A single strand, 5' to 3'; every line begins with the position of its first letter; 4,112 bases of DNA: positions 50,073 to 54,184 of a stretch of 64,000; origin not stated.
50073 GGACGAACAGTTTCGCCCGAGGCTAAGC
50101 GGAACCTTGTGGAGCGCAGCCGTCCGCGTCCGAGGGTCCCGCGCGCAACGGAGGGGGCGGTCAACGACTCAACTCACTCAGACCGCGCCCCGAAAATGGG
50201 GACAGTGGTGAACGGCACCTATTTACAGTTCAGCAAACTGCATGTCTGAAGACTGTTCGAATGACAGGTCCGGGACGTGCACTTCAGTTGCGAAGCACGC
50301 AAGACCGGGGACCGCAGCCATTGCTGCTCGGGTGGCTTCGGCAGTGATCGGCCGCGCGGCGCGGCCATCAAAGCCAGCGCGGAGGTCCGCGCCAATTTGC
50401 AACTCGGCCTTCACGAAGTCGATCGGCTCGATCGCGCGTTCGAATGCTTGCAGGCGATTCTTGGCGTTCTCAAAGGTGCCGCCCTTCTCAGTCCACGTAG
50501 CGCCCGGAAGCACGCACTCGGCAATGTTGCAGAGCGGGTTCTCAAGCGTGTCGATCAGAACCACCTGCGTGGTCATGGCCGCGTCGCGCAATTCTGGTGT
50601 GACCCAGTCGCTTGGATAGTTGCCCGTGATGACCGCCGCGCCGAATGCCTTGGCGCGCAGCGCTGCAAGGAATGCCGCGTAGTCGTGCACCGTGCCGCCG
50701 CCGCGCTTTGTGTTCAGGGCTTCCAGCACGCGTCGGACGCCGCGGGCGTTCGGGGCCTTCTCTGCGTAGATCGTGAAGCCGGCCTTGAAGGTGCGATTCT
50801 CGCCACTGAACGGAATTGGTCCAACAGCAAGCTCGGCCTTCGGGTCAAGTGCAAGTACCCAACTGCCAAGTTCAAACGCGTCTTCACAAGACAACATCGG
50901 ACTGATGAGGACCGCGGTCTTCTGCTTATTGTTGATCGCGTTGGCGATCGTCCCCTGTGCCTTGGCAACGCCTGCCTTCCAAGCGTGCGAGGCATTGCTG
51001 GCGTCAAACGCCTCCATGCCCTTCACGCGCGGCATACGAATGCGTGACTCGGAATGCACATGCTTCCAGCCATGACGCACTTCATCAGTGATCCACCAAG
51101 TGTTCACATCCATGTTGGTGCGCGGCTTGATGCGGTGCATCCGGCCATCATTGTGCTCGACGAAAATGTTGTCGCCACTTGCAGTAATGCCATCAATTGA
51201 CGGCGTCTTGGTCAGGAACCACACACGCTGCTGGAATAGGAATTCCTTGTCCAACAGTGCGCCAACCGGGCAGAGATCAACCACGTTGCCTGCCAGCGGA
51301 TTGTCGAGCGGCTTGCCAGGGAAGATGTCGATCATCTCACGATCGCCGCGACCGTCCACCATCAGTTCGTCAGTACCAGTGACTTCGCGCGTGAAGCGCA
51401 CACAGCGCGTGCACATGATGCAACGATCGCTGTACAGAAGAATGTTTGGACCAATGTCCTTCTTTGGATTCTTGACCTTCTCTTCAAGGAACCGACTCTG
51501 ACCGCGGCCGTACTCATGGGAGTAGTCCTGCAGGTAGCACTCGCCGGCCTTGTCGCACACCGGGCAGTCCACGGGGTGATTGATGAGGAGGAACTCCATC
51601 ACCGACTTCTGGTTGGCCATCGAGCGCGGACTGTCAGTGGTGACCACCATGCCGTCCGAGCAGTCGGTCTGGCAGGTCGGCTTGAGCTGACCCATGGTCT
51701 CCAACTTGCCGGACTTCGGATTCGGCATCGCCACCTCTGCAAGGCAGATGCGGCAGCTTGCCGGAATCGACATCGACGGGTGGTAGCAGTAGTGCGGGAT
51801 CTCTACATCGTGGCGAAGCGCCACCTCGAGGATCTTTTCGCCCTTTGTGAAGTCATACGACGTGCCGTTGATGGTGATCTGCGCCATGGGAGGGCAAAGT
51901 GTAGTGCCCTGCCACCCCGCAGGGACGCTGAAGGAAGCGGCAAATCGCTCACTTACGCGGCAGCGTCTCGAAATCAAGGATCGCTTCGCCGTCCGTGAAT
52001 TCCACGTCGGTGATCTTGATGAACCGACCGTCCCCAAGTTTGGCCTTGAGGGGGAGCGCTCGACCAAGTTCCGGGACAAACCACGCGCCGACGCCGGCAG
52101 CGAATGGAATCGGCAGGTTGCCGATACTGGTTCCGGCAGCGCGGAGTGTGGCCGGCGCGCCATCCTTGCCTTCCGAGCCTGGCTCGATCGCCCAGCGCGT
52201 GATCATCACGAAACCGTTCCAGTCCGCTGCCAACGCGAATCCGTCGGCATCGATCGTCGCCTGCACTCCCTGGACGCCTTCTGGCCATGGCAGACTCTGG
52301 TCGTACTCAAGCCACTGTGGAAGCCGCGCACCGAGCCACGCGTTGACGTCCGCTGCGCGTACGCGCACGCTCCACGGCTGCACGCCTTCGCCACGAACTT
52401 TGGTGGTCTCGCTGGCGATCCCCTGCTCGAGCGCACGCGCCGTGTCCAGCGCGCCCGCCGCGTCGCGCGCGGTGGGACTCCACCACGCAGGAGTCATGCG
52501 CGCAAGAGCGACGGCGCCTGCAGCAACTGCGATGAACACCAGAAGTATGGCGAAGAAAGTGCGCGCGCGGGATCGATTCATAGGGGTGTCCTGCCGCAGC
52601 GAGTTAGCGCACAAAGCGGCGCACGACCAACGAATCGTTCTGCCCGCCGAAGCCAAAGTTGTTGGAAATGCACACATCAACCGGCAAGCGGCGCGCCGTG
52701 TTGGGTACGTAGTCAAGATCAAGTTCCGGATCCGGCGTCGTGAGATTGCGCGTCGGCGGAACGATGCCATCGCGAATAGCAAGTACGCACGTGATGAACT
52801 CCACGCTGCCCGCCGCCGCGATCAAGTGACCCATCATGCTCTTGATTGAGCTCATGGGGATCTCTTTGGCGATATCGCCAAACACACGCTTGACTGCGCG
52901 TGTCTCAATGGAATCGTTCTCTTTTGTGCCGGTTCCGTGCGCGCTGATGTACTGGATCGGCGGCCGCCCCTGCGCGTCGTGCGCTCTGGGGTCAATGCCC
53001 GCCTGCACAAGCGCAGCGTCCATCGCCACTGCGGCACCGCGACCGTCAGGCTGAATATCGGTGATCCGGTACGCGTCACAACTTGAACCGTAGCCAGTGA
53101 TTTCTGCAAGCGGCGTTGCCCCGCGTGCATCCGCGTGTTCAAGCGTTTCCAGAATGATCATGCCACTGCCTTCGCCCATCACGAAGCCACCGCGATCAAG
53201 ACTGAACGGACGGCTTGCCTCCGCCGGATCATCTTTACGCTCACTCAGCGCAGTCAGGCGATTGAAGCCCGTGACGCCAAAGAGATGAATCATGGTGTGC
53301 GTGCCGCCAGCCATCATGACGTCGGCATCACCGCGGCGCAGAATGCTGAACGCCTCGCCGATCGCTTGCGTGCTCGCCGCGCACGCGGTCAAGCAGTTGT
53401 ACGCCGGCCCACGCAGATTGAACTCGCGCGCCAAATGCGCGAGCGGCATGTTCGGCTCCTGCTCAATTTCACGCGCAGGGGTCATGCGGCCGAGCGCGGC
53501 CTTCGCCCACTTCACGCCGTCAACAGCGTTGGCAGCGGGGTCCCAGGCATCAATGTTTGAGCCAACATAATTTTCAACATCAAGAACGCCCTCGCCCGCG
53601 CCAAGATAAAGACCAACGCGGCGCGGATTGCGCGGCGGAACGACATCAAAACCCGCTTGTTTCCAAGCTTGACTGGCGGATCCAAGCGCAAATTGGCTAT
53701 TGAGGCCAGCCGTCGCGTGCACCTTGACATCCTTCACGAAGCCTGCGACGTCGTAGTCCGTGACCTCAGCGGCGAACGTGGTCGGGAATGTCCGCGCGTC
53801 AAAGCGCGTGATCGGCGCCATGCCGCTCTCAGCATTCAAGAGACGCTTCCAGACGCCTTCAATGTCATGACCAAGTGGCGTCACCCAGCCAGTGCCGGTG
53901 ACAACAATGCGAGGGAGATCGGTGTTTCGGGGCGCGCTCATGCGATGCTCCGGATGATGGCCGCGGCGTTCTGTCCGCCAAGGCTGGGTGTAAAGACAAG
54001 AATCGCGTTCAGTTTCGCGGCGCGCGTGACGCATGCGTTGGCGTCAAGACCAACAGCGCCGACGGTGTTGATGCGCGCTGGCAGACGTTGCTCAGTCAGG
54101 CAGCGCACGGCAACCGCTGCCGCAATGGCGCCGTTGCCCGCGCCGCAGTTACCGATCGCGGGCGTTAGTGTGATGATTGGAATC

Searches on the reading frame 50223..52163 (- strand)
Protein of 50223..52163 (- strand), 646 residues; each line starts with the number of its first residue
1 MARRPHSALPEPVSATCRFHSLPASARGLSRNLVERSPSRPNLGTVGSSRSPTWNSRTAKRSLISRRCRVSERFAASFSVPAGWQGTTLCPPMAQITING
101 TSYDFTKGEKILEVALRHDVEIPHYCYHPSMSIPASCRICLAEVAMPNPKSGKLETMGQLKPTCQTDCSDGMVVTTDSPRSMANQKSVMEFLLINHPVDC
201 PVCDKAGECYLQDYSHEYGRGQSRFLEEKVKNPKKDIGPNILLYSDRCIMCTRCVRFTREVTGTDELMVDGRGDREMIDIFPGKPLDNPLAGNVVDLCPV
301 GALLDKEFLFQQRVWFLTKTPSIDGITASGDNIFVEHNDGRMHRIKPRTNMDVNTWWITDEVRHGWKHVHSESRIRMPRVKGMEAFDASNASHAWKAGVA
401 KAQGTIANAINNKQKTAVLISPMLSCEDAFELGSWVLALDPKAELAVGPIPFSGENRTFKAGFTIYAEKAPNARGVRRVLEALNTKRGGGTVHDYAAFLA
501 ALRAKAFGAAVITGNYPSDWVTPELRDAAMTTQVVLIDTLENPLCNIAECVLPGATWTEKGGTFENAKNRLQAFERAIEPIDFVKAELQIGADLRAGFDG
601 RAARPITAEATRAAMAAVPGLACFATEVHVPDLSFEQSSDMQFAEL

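Call 11: search_protein_families(library=pfam, proteins=[window:50223-52163:-])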
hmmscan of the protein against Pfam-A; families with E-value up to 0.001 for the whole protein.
window:50223-52163:- (646 aa): 5 families
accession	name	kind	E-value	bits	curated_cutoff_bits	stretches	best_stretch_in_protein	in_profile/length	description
PF22117.2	Fer4_Nqo3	-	3.1e-23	82.1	27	1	238-303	1-66/67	NADH-quinone oxidoreductase subunit 3, ferredoxin-like domain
PF10588.14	NADH-G_4Fe-4S_3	-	6.8e-17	61.2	27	1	185-224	1-40/40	NADH-ubiquinone oxidoreductase-G iron-sulfur binding region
PF13510.11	Fer2_4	-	4.6e-12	46.3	22.8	1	95-178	5-81/82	2Fe-2S iron-sulfur cluster binding domain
PF22151.2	Fer4_NDSU1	-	1e-08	35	23.8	1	318-364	2-48/51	NADH-ubiquinone oxidoreductase NDSU1/NuoG-like, 4Fe-4S domain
PF00384.28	Molybdopterin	-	2.7e-07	30.4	24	1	534-590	289-346/353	Molybdopterin oxidoreductase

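Call 60: find_homologous_proteins(query=window:50223-52163:-, max_evalue=1e-80)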
Query window:50223-52163:- (646 aa): 6141 proteins with E <= 1e-80 among 8000 candidates; the best 120 are listed.
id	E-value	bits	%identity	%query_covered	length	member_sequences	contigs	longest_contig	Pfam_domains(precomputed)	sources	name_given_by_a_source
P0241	0.0e+0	1280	98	86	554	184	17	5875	PF13510.12,PF22151.3,PF10588.15,PF00384.28,PF22117.3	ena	-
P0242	0.0e+0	1146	86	86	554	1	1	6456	PF13510.12,PF22151.3,PF10588.15,PF00384.28,PF22117.3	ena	-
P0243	0.0e+0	1145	86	86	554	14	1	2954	PF13510.12,PF22151.3,PF10588.15,PF00384.28,PF22117.3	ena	-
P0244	0.0e+0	1144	86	86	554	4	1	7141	PF13510.12,PF22151.3,PF10588.15,PF00384.28,PF22117.3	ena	-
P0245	0.0e+0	1143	86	86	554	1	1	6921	PF13510.12,PF22151.3,PF10588.15,PF00384.28,PF22117.3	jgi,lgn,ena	jgi:NADH-quinone oxidoreductase subunit G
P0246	0.0e+0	1142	86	86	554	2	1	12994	PF13510.12,PF22151.3,PF10588.15,PF00384.28,PF22117.3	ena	-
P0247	0.0e+0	1141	86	86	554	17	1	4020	PF13510.12,PF22151.3,PF10588.15,PF00384.28,PF22117.3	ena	-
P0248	0.0e+0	1138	86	86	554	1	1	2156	PF13510.12,PF22151.3,PF10588.15,PF00384.28,PF22117.3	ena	-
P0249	0.0e+0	1138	86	86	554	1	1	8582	PF13510.12,PF22151.3,PF10588.15,PF00384.28,PF22117.3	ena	-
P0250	0.0e+0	1137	86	86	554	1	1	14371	PF13510.12,PF22151.3,PF10588.15,PF00384.28,PF22117.3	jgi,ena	-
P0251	0.0e+0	1137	86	86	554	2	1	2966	PF13510.12,PF22151.3,PF10588.15,PF00384.28,PF22117.3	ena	-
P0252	0.0e+0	1136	86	86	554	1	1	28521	PF13510.12,PF22151.3,PF10588.15,PF00384.28,PF22117.3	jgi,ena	jgi:NADH-quinone oxidoreductase subunit G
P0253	0.0e+0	1136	86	86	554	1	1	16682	PF13510.12,PF22151.3,PF10588.15,PF00384.28,PF22117.3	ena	-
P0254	0.0e+0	1136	86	86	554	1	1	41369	PF13510.12,PF22151.3,PF10588.15,PF00384.28,PF22117.3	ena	-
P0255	0.0e+0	1136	86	86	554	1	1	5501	PF13510.12,PF22151.3,PF10588.15,PF00384.28,PF22117.3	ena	-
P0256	0.0e+0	1136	86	86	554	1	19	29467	PF13510.12,PF22151.3,PF10588.15,PF00384.28,PF22117.3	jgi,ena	jgi:NADH-quinone oxidoreductase subunit G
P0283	0.0e+0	1082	82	86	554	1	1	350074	PF13510.12,PF22151.3,PF10588.15,PF00384.28,PF22117.3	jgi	jgi:NADH-quinone oxidoreductase subunit G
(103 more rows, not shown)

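Call 61: find_encoding_contigs(protein=P0241, flank=6000, max_places=10)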
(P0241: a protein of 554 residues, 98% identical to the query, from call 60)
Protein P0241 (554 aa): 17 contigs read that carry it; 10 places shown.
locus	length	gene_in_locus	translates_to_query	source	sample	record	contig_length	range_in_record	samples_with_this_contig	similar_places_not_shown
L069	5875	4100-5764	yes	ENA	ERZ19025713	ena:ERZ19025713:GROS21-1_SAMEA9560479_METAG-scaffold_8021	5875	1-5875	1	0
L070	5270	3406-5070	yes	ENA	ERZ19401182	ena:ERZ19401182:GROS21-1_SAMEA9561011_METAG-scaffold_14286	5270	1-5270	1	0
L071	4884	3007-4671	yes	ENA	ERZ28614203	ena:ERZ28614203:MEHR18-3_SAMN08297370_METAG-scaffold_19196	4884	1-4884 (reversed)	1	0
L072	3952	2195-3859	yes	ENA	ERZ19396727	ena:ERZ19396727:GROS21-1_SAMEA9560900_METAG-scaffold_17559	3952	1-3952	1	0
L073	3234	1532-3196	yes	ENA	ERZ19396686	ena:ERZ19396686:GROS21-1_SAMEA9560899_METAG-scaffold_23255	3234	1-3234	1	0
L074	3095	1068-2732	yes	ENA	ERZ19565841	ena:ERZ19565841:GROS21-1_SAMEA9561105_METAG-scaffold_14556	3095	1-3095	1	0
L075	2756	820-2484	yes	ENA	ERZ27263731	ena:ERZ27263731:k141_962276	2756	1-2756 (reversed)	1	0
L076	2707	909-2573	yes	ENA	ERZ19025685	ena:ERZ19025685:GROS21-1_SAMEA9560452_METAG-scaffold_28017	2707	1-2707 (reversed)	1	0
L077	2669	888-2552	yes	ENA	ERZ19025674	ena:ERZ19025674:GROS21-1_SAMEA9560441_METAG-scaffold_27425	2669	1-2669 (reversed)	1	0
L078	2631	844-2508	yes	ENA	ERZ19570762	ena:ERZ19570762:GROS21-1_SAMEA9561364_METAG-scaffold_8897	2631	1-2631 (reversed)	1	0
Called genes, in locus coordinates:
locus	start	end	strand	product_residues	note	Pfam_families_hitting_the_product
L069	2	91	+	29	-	?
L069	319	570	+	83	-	-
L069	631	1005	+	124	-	-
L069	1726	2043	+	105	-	PF02801:Ketoacyl-synt_C (weak)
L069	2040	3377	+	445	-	PF00109:ketoacyl-synt, PF02801:Ketoacyl-synt_C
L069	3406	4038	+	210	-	-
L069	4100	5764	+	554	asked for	PF13510:Fer2_4, PF10588:NADH-G_4Fe-4S_3, PF22117:Fer4_Nqo3, PF22151:Fer4_NDSU1, PF00384:Molybdopterin (weak)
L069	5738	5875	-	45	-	?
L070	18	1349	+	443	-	PF00109:ketoacyl-synt, PF02801:Ketoacyl-synt_C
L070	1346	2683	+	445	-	PF00109:ketoacyl-synt, PF02801:Ketoacyl-synt_C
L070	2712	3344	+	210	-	-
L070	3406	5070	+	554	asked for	PF13510:Fer2_4, PF10588:NADH-G_4Fe-4S_3, PF22117:Fer4_Nqo3, PF22151:Fer4_NDSU1, PF00384:Molybdopterin (weak)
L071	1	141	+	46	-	?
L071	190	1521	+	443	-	PF00109:ketoacyl-synt, PF02801:Ketoacyl-synt_C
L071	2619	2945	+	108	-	-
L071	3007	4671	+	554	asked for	PF13510:Fer2_4, PF10588:NADH-G_4Fe-4S_3, PF22117:Fer4_Nqo3, PF22151:Fer4_NDSU1, PF00384:Molybdopterin (weak)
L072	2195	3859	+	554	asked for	PF13510:Fer2_4, PF10588:NADH-G_4Fe-4S_3, PF22117:Fer4_Nqo3, PF22151:Fer4_NDSU1, PF00384:Molybdopterin (weak)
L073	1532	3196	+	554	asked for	PF13510:Fer2_4, PF10588:NADH-G_4Fe-4S_3, PF22117:Fer4_Nqo3, PF22151:Fer4_NDSU1, PF00384:Molybdopterin (weak)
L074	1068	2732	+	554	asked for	PF13510:Fer2_4, PF10588:NADH-G_4Fe-4S_3, PF22117:Fer4_Nqo3, PF22151:Fer4_NDSU1, PF00384:Molybdopterin (weak)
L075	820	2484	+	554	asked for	PF13510:Fer2_4, PF10588:NADH-G_4Fe-4S_3, PF22117:Fer4_Nqo3, PF22151:Fer4_NDSU1, PF00384:Molybdopterin (weak)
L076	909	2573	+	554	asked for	PF13510:Fer2_4, PF10588:NADH-G_4Fe-4S_3, PF22117:Fer4_Nqo3, PF22151:Fer4_NDSU1, PF00384:Molybdopterin (weak)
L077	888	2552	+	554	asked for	PF13510:Fer2_4, PF10588:NADH-G_4Fe-4S_3, PF22117:Fer4_Nqo3, PF22151:Fer4_NDSU1, PF00384:Molybdopterin (weak)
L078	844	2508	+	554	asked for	PF13510:Fer2_4, PF10588:NADH-G_4Fe-4S_3, PF22117:Fer4_Nqo3, PF22151:Fer4_NDSU1, PF00384:Molybdopterin (weak)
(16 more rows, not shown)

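Call 62: find_encoding_contigs(protein=P0256, flank=6000, max_places=6)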
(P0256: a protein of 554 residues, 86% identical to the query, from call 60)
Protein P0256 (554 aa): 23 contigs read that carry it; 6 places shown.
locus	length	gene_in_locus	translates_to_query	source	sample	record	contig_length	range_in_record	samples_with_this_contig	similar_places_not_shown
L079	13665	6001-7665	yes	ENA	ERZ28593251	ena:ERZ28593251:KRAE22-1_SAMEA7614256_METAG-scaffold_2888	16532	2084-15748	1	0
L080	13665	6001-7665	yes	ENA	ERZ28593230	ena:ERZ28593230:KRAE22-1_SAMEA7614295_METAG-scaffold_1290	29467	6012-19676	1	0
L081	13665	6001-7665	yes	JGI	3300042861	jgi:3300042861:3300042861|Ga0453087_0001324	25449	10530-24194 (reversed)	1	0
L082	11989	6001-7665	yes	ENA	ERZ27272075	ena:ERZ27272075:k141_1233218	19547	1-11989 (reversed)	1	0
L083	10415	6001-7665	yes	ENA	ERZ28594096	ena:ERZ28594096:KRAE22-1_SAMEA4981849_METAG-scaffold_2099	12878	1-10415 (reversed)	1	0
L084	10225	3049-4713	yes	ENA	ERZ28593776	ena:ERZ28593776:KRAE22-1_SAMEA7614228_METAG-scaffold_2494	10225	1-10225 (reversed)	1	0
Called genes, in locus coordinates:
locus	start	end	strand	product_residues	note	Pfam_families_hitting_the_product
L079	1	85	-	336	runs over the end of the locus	-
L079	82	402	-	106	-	-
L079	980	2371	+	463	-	PF01474:DAHP_synth_2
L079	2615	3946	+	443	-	PF00109:ketoacyl-synt, PF02801:Ketoacyl-synt_C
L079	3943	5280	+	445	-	PF00109:ketoacyl-synt, PF02801:Ketoacyl-synt_C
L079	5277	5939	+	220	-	-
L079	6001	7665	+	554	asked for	PF13510:Fer2_4, PF10588:NADH-G_4Fe-4S_3, PF22117:Fer4_Nqo3, PF22151:Fer4_NDSU1, PF00384:Molybdopterin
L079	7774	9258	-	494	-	PF00270:DEAD, PF00271:Helicase_C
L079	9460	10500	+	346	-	PF00487:FA_desaturase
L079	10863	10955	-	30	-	-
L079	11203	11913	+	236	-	PF01554:MatE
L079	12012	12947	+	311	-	PF14559:TPR_19 (faint), PF00515:TPR_1 (faint), PF07719:TPR_2 (faint), PF13181:TPR_8 (faint), PF13428:TPR_14 (faint), PF13432:TPR_16 (faint), PF03118:RNA_pol_A_CTD, PF03118:RNA_pol_A_CTD, +1 more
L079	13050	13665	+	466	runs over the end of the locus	?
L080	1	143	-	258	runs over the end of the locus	PF07681:DoxX (faint)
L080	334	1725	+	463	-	PF01474:DAHP_synth_2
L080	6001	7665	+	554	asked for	PF13510:Fer2_4, PF10588:NADH-G_4Fe-4S_3, PF22117:Fer4_Nqo3, PF22151:Fer4_NDSU1, PF00384:Molybdopterin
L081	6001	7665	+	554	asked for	PF13510:Fer2_4, PF10588:NADH-G_4Fe-4S_3, PF22117:Fer4_Nqo3, PF22151:Fer4_NDSU1, PF00384:Molybdopterin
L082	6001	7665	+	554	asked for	PF13510:Fer2_4, PF10588:NADH-G_4Fe-4S_3, PF22117:Fer4_Nqo3, PF22151:Fer4_NDSU1, PF00384:Molybdopterin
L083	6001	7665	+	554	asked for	PF13510:Fer2_4, PF10588:NADH-G_4Fe-4S_3, PF22117:Fer4_Nqo3, PF22151:Fer4_NDSU1, PF00384:Molybdopterin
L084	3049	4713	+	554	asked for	PF13510:Fer2_4, PF10588:NADH-G_4Fe-4S_3, PF22117:Fer4_Nqo3, PF22151:Fer4_NDSU1, PF00384:Molybdopterin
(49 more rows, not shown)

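Call 63: find_encoding_contigs(protein=P0283, flank=10000, max_places=3)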
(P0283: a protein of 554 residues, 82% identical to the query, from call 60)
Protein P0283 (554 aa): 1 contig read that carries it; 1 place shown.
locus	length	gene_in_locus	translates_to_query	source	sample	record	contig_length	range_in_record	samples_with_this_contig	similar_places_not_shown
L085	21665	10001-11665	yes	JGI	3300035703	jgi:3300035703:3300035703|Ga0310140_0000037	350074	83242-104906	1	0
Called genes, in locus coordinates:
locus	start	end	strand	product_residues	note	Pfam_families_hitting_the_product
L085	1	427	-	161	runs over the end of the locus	PF02472:ExbD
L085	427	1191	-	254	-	PF01618:MotA_ExbB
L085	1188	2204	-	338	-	-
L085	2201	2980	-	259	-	PF07681:DoxX (faint)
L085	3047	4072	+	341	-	PF01544:CorA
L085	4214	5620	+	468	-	PF01474:DAHP_synth_2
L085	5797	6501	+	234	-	-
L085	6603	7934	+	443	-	PF00109:ketoacyl-synt, PF02801:Ketoacyl-synt_C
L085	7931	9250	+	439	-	PF00109:ketoacyl-synt, PF02801:Ketoacyl-synt_C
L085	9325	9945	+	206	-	-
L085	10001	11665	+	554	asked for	PF13510:Fer2_4, PF10588:NADH-G_4Fe-4S_3, PF22117:Fer4_Nqo3, PF22151:Fer4_NDSU1, PF00384:Molybdopterin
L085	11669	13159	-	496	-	PF00270:DEAD, PF00271:Helicase_C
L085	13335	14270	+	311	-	PF00487:FA_desaturase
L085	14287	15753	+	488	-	PF01554:MatE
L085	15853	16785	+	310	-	PF00515:TPR_1 (faint), PF13432:TPR_16 (faint), PF13424:TPR_12 (faint), PF03118:RNA_pol_A_CTD, PF26169:HHH_XRCC3_RpoA (faint), PF03118:RNA_pol_A_CTD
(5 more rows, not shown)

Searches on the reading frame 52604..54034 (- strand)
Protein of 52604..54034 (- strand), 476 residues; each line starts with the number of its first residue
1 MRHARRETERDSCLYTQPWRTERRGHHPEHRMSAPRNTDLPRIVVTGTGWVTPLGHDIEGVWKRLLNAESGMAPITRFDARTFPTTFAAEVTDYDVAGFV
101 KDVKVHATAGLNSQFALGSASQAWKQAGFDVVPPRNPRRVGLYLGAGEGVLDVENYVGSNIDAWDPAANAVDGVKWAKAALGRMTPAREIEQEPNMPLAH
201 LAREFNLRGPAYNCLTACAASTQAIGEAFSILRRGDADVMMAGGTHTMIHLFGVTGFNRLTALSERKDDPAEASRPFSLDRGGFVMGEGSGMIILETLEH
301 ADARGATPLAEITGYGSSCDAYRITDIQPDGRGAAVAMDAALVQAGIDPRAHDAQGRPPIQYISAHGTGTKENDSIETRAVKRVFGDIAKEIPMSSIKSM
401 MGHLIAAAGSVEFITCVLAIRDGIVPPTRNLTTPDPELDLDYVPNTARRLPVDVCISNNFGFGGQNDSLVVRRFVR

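Call 11: search_protein_families(library=pfam, proteins=[window:52604-54034:-])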
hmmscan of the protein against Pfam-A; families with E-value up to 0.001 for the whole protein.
window:52604-54034:- (476 aa): 2 families
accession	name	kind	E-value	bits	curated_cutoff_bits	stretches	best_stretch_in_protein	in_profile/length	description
PF00109.32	ketoacyl-synt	-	1.3e-38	133.5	20.8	1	42-301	3-252/252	Beta-ketoacyl synthase, N-terminal domain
PF02801.28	Ketoacyl-synt_C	-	6.2e-34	117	20.8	1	309-431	1-118/119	Beta-ketoacyl synthase, C-terminal domain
